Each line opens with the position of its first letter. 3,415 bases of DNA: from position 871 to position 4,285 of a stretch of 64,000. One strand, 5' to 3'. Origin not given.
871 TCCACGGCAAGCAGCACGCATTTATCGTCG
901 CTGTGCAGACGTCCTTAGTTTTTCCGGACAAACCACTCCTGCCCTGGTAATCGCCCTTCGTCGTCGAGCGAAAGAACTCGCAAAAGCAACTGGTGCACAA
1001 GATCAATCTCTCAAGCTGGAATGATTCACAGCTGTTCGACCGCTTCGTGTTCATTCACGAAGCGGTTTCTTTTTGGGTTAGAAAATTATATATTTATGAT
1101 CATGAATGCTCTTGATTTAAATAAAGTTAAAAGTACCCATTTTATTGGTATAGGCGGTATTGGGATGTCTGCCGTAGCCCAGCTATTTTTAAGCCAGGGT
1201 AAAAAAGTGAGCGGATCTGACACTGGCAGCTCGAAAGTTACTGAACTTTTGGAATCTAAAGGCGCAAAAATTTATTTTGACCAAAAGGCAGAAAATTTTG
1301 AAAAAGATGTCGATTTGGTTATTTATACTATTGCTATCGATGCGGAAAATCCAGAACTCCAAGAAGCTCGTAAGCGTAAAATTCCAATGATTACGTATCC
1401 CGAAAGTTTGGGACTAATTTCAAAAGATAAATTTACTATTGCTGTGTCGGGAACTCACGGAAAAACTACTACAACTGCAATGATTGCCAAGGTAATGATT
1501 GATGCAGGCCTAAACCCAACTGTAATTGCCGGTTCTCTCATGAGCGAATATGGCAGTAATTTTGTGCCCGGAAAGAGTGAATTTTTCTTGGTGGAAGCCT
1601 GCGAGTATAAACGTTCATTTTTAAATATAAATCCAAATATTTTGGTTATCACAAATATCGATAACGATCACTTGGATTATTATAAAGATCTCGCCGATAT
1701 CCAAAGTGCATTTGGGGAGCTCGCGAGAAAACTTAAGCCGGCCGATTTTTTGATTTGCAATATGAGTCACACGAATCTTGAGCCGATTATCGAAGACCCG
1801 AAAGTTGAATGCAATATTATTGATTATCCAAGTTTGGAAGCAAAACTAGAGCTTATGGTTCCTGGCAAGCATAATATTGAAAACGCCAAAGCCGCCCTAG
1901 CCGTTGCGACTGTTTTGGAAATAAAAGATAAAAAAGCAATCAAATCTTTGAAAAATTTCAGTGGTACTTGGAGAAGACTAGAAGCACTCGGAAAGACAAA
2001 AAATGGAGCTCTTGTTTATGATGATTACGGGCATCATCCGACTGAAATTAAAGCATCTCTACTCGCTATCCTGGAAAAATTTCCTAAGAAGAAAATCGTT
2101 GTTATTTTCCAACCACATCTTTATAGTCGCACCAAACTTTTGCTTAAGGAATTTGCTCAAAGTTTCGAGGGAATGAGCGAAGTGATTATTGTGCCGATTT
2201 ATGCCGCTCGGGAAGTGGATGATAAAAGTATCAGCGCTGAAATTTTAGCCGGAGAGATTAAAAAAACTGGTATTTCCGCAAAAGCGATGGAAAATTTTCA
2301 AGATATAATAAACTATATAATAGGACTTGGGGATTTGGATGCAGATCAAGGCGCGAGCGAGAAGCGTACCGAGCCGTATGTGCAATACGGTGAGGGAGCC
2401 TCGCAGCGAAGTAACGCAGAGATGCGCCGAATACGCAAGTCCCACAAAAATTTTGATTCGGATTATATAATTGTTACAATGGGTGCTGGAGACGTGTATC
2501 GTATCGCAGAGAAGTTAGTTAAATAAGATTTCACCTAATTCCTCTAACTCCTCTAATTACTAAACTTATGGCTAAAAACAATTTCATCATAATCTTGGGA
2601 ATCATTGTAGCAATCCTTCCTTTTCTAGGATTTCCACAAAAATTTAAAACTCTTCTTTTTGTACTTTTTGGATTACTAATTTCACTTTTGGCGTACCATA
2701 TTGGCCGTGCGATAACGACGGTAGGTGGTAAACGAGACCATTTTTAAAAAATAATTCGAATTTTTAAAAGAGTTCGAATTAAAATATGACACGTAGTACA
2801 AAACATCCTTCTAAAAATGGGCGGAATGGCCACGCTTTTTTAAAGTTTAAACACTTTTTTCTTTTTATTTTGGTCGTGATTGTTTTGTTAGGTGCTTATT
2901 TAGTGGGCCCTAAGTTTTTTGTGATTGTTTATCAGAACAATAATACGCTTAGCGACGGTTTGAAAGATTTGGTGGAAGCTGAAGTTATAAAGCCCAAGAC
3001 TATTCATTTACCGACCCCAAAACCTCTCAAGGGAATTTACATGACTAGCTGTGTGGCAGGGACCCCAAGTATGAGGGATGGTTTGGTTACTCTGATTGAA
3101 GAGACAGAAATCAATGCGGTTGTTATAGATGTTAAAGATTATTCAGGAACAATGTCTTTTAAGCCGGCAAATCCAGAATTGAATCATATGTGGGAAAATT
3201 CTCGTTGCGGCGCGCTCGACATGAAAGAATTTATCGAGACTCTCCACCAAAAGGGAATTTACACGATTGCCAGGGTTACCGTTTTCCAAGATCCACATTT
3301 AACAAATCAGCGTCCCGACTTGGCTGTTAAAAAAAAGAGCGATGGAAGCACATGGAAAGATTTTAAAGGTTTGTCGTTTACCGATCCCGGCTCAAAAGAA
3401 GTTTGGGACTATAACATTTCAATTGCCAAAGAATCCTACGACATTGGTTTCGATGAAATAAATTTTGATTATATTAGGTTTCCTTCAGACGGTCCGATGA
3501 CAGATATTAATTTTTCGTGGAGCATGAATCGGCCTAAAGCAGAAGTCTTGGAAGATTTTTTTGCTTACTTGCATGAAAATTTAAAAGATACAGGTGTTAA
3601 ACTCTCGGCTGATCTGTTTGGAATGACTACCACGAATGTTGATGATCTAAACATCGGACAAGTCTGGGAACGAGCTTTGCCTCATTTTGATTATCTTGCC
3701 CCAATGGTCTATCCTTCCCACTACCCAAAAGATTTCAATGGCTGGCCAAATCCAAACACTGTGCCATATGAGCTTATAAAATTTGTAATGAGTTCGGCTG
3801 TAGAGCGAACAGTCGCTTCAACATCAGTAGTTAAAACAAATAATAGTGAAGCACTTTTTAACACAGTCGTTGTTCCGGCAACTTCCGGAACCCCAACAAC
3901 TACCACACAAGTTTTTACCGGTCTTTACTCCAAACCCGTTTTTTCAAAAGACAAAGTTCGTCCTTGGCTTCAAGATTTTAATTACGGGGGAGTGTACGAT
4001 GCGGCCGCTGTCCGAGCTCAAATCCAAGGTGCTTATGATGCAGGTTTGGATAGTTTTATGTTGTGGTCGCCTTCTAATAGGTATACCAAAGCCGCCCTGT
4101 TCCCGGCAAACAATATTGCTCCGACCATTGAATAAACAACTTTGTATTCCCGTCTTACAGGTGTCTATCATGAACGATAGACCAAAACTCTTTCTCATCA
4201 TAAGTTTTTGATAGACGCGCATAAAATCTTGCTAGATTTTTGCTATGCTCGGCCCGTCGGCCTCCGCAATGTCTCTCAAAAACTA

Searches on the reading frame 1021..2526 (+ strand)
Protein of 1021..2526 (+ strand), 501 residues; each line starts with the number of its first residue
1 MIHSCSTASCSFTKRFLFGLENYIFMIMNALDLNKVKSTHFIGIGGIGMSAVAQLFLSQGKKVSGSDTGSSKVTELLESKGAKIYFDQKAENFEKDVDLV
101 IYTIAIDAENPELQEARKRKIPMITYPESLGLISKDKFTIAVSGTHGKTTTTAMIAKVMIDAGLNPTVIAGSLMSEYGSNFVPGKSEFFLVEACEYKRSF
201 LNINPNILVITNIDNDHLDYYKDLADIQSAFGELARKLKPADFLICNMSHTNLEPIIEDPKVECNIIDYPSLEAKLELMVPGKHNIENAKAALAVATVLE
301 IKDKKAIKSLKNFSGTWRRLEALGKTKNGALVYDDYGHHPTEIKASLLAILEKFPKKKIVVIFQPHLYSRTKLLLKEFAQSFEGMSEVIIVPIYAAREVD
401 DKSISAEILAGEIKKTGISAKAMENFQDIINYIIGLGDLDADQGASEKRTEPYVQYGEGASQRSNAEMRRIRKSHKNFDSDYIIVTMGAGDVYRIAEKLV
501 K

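Call 64: search_protein_families(library=pfam, proteins=[window:1021-2526:+])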
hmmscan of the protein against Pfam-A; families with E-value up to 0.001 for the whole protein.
window:1021-2526:+ (501 aa): 3 families
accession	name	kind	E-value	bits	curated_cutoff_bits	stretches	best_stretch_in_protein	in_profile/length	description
PF01225.30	Mur_ligase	-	1.3e-23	83.7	21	1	39-136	2-93/95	Mur ligase family, catalytic domain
PF08245.18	Mur_ligase_M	-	6.7e-22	78.9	24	1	142-267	1-143/200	Mur ligase middle domain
PF02875.26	Mur_ligase_C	-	6.8e-15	56.5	28.4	1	318-432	1-110/127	Mur ligase, glutamate ligase domain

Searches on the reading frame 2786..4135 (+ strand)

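Call 64: search_protein_families(library=pfam, proteins=[window:2786-4135:+])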
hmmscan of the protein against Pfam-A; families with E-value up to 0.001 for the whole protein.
window:2786-4135:+ (449 aa): 2 families
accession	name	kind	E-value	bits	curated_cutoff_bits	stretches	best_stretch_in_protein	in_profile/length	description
PF13200.12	DUF4015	-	9.8e-96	321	27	2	83-345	1-262/313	Putative glycosyl hydrolase domain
PF14871.12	GHL6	-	0.00021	21.9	35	1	100-194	5-90/132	Hypothetical glycosyl hydrolase 6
